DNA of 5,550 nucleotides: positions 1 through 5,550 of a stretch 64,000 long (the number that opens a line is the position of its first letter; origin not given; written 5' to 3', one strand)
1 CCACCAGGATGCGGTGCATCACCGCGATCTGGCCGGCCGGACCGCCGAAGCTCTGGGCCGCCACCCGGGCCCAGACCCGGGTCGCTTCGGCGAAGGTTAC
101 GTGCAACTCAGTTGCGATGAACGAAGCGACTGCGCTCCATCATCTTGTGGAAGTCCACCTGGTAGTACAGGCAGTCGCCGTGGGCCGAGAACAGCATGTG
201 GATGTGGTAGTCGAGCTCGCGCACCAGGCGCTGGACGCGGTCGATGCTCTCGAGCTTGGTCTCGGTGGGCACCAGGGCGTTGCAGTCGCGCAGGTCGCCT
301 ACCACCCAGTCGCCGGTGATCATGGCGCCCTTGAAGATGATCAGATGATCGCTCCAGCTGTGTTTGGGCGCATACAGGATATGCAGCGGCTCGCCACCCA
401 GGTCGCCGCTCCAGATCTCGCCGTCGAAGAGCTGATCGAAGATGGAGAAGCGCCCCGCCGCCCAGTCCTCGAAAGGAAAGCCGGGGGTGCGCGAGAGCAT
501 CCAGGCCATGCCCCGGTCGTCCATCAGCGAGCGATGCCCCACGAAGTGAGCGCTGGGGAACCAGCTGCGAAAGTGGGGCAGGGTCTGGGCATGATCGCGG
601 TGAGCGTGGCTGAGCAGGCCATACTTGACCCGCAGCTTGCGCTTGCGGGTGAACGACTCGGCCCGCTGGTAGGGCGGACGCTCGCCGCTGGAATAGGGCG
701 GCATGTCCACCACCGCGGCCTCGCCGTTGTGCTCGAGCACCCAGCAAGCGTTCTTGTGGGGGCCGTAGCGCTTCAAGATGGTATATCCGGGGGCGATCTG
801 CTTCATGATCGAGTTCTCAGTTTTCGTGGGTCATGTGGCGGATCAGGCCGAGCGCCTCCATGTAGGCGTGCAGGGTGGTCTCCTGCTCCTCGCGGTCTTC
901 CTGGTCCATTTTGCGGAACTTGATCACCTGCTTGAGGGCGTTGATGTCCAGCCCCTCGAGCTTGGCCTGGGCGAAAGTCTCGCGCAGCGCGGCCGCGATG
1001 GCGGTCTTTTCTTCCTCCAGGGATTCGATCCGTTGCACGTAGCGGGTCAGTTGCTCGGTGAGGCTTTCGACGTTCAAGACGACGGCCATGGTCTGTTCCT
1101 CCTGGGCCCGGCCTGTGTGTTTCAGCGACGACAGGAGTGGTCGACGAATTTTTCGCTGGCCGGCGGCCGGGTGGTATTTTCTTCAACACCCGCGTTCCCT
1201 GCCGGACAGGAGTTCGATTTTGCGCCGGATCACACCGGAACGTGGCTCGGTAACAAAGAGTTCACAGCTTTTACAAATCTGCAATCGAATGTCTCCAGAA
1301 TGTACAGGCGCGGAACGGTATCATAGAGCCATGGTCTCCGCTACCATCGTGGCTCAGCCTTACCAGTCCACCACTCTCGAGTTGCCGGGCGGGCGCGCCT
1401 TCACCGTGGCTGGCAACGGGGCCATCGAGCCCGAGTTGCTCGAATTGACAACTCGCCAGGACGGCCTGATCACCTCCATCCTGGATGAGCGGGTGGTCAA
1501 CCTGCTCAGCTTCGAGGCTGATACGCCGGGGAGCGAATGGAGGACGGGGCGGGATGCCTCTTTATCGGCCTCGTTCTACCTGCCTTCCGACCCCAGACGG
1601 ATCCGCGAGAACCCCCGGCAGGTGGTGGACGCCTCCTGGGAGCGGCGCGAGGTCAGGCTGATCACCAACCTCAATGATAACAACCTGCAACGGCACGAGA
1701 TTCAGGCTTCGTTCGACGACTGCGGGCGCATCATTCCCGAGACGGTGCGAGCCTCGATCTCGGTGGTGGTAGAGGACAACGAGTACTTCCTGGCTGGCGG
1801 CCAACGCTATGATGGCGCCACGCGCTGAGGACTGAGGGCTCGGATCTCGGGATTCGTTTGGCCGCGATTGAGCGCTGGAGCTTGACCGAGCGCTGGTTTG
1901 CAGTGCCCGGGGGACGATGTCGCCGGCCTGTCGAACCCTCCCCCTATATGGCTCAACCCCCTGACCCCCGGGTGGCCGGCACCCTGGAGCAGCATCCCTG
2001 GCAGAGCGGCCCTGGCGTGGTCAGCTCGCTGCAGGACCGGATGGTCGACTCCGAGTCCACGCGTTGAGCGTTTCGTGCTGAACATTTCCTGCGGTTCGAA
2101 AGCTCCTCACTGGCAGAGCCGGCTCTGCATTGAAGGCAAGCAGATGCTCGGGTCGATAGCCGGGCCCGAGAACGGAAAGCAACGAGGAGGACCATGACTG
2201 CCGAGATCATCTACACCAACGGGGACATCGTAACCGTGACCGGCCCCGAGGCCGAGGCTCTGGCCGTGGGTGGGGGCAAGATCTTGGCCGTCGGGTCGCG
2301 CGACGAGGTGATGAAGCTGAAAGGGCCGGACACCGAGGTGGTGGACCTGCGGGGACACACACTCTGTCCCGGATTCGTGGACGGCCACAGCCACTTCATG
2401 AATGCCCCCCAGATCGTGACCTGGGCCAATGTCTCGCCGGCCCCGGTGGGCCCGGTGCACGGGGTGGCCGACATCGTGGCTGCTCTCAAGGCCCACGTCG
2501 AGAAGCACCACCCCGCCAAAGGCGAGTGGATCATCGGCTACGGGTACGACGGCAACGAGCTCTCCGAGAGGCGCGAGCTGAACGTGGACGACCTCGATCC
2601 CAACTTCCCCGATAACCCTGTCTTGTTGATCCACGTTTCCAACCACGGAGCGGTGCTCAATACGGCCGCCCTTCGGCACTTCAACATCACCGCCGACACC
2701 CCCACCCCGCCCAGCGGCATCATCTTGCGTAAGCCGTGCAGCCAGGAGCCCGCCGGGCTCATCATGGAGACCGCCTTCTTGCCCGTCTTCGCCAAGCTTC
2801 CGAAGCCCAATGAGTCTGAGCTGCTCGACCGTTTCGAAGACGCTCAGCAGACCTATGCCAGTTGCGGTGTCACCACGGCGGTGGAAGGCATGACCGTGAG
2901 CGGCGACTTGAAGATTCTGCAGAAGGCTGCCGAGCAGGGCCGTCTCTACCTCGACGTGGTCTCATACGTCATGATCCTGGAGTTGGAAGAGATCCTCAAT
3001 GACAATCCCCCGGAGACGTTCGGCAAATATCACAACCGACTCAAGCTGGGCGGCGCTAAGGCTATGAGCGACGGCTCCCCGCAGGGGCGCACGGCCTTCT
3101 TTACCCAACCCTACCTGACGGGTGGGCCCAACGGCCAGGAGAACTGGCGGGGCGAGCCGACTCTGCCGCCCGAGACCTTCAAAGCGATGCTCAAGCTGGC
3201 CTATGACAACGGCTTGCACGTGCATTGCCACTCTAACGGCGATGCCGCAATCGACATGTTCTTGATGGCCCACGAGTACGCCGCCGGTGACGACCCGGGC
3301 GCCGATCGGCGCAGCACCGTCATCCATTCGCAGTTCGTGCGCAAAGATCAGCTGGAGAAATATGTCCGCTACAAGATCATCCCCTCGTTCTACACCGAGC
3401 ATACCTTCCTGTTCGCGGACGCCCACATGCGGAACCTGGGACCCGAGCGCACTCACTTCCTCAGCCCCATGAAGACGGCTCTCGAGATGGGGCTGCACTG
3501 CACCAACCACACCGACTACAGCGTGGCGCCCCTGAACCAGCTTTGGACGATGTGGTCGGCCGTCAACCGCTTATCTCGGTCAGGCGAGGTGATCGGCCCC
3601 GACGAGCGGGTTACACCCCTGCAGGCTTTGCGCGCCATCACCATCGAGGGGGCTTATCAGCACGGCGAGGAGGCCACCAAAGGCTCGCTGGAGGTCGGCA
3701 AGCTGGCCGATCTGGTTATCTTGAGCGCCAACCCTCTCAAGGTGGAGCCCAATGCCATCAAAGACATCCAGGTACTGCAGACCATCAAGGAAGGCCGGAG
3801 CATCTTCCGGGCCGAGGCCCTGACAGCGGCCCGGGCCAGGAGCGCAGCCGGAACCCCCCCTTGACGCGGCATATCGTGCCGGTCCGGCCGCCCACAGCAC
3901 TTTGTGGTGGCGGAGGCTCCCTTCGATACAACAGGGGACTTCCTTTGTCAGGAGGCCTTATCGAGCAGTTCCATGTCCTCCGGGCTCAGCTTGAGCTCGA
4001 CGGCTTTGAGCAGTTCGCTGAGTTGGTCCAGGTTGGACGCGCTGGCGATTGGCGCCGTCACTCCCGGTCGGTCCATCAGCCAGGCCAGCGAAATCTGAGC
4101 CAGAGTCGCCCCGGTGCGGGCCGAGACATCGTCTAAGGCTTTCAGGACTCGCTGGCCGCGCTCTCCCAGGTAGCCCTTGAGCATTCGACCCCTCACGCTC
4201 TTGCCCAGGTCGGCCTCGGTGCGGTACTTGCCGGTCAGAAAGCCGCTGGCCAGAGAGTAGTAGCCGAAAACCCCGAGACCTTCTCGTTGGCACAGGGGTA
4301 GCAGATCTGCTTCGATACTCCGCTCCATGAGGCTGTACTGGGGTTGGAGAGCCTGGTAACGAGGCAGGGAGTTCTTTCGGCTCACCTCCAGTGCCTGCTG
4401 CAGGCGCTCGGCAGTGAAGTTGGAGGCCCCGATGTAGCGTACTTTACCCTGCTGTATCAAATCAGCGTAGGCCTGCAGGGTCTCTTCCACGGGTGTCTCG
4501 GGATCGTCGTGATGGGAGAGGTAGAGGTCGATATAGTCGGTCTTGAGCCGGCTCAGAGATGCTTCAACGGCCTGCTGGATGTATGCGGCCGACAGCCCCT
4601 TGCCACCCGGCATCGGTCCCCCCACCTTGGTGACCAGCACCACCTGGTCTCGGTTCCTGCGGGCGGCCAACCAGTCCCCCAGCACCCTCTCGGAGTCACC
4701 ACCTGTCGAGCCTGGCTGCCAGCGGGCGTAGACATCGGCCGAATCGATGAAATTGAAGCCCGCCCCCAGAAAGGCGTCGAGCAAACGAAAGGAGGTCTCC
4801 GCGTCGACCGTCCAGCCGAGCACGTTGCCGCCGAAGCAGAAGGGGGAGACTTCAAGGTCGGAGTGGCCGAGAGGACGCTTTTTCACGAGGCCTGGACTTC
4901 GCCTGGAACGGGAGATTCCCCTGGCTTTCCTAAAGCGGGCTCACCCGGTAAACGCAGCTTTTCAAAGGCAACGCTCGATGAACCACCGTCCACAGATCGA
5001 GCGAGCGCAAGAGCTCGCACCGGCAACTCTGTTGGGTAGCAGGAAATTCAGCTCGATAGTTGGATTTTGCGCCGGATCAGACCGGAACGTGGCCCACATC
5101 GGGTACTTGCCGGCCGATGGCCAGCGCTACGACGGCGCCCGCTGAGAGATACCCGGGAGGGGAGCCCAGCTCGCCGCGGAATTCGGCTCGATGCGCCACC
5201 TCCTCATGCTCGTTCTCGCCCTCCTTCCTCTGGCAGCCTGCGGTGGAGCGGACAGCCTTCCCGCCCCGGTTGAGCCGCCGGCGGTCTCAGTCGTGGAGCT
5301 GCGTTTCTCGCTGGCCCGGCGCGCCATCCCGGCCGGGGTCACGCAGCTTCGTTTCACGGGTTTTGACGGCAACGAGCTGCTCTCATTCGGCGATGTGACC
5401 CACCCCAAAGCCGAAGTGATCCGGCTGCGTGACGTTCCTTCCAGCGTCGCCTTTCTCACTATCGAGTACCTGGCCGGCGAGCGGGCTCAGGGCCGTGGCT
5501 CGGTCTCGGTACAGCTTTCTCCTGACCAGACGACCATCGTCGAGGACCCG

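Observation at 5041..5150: Relic copy of a gene: shared 31-bp upstream motif fused directly to a duplicated 3' end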

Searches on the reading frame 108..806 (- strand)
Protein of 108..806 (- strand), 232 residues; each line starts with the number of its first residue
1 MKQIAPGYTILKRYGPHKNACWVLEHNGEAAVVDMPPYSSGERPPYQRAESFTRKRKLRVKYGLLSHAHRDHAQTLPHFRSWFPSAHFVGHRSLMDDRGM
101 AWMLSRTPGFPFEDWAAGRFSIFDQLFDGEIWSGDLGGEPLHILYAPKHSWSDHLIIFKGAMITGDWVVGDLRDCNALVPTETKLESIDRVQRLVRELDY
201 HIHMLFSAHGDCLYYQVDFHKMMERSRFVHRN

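Call 8: search_protein_families(library=pfam, proteins=[window:108-806:-], max_evalue=0.01)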
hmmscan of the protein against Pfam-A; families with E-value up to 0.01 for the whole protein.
window:108-806:- (232 aa): 1 family
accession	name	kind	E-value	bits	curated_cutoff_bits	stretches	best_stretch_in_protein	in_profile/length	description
PF00753.33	Lactamase_B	-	3.7e-05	24.2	22.7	1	16-147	3-128/196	Metallo-beta-lactamase superfamily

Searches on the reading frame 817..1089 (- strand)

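Call 8: search_protein_families(library=pfam, proteins=[window:817-1089:-], max_evalue=0.01)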
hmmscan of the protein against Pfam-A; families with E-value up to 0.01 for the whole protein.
window:817-1089:- (90 aa): 1 family
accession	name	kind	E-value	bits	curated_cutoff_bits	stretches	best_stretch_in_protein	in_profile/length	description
PF10073.14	GapR_DNA-bd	-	4.4e-24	84.3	22.6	1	12-81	3-72/72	GapR-like, DNA-binding domain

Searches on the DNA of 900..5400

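Call 47: search_rna_families(source=window, start=900, end=5400, threshold=evalue, max_evalue=1)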
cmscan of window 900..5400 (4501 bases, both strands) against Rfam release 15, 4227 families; matches with E-value up to 1: 0.
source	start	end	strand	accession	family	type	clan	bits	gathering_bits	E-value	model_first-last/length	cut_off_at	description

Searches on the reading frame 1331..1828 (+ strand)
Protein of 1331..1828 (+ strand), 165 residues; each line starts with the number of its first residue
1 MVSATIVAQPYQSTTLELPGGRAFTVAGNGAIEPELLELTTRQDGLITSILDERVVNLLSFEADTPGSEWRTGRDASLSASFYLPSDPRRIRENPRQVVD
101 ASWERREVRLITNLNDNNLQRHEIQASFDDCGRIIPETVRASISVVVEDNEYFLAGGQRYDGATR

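Call 8: search_protein_families(library=pfam, proteins=[window:1331-1828:+], max_evalue=0.01)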
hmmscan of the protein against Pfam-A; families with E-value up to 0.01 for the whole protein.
window:1331-1828:+ (165 aa): 0 families

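Call 13: find_homologous_proteins(query=window:1331-1825:+)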
Query window:1331-1825:+ (165 aa): 3 proteins with E <= 0.001 among 78 candidates.
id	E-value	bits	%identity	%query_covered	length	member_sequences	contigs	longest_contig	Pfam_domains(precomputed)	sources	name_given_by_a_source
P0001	1.6e-99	348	97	100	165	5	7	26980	-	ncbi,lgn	-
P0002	8.7e-86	303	84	100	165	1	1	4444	-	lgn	-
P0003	3.4e-51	191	61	100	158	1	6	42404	-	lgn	-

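Call 15: find_encoding_contigs(protein=P0001, flank=10000, max_places=6)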
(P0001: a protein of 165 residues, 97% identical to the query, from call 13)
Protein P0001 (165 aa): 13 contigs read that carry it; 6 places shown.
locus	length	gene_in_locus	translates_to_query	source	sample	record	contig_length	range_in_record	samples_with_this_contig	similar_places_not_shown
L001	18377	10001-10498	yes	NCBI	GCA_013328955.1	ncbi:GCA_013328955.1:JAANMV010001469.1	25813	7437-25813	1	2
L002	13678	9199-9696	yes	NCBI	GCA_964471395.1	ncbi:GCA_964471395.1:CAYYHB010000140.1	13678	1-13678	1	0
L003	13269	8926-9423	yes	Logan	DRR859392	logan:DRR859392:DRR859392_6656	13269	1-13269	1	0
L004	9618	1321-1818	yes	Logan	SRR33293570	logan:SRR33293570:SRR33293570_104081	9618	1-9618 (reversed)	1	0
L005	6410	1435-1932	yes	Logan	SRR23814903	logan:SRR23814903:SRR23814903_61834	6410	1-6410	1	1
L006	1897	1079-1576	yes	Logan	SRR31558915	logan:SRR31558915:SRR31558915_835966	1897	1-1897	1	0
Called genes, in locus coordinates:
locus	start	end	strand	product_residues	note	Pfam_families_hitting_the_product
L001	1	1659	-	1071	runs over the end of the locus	PF00873:ACR_tran, PF02355:SecD_SecF_C (weak)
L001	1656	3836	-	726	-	PF13115:YtkA, PF25954:Beta-barrel_RND_2, PF25989:YknX_C, PF13473:Cupredoxin_1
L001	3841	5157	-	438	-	PF02321:OEP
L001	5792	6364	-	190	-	PF05685:Uma2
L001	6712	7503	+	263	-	PF01934:HepT-like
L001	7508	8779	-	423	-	PF02417:Chromate_transp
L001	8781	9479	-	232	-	-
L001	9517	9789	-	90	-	PF10073:GapR_DNA-bd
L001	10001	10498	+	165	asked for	-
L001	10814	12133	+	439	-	-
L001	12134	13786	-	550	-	-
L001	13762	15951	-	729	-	PF00498:FHA, PF16697:Yop-YscD_cpl, PF00005:ABC_tran, PF13304:AAA_21 (weak), PF12698:ABC2_membrane_3, PF01061:ABC2_membrane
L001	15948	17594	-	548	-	PF00069:Pkinase, PF07714:PK_Tyr_Ser-Thr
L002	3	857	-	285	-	?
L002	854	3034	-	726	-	PF13115:YtkA, PF25973:BSH_CzcB (faint), PF25954:Beta-barrel_RND_2, PF25989:YknX_C, PF13473:Cupredoxin_1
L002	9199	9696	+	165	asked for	-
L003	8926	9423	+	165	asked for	-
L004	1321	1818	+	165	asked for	-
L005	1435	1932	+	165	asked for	-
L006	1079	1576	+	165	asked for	-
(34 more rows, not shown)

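Call 16: find_encoding_contigs(protein=P0002, flank=10000, max_places=4)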
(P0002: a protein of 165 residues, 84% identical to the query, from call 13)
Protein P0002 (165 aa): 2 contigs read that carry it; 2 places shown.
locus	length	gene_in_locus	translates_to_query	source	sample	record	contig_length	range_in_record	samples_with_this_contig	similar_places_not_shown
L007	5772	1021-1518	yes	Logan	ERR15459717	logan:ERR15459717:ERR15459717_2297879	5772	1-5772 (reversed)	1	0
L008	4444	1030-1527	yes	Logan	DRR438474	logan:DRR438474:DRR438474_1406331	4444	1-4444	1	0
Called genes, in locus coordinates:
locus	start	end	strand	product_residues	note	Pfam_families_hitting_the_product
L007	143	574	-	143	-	PF01850:PIN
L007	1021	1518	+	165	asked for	-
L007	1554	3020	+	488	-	-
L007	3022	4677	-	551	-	-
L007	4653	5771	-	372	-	?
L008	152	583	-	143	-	PF01850:PIN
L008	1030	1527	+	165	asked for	-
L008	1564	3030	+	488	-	-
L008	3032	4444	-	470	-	?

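Call 17: find_encoding_contigs(protein=P0003, flank=10000, max_places=6)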
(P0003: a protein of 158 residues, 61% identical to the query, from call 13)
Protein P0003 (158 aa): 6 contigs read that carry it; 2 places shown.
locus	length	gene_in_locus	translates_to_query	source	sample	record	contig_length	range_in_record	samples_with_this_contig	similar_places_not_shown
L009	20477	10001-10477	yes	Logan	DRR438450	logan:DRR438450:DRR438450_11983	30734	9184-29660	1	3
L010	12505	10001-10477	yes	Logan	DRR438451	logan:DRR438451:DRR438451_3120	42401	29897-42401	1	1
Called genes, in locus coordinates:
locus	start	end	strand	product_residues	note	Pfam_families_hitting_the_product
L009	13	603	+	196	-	-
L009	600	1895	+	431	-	-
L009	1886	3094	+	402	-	PF04973:NMN_transporter, PF02698:DUF218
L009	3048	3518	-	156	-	PF00196:GerE, PF04545:Sigma70_r4 (faint), PF08281:Sigma70_r4_2 (faint), PF08279:HTH_11 (faint), PF13384:HTH_23 (faint), PF13518:HTH_28 (faint), PF12840:HTH_20 (faint), PF13412:HTH_24 (faint)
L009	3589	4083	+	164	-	-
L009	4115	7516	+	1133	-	-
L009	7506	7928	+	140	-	-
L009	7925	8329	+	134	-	-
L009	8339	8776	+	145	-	-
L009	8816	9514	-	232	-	-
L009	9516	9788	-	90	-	PF10073:GapR_DNA-bd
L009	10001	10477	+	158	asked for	-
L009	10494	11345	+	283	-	PF13398:Peptidase_M50B (weak), PF02163:Peptidase_M50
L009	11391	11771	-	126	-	PF13451:zf_Tbcl, PF23477:zf_Tbcl_2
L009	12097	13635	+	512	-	PF00069:Pkinase, PF03109:ABC1 (faint), PF07714:PK_Tyr_Ser-Thr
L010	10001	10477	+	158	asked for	-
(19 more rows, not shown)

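Call 51: search_protein_families(library=pfam, proteins=[L001:10814-12133:+], max_evalue=0.01)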
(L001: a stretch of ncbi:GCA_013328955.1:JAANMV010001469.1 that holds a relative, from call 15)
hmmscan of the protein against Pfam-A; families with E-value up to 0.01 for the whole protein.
L001:10814-12133:+ (439 aa): 0 families

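Call 52: search_protein_families(library=padloc, proteins=[window:1331-1828:+, L001:10814-12133:+], max_evalue=0.01)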
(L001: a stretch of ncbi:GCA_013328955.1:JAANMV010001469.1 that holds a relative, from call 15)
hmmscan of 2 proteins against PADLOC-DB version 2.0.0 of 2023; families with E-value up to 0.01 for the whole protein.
window:1331-1828:+ (165 aa): 0 families

L001:10814-12133:+ (439 aa): 0 families
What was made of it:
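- On Orphan toxin/immunity 3'-end arrays: No Pfam or PADLOC family for X, L or Y. The tail is only c.17 codons (calls 8, 51, 52).
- Closest known: Displaced. Different: No toxin or immunity domains were found (Pfam and PADLOC negative, calls 8, 51, 52).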
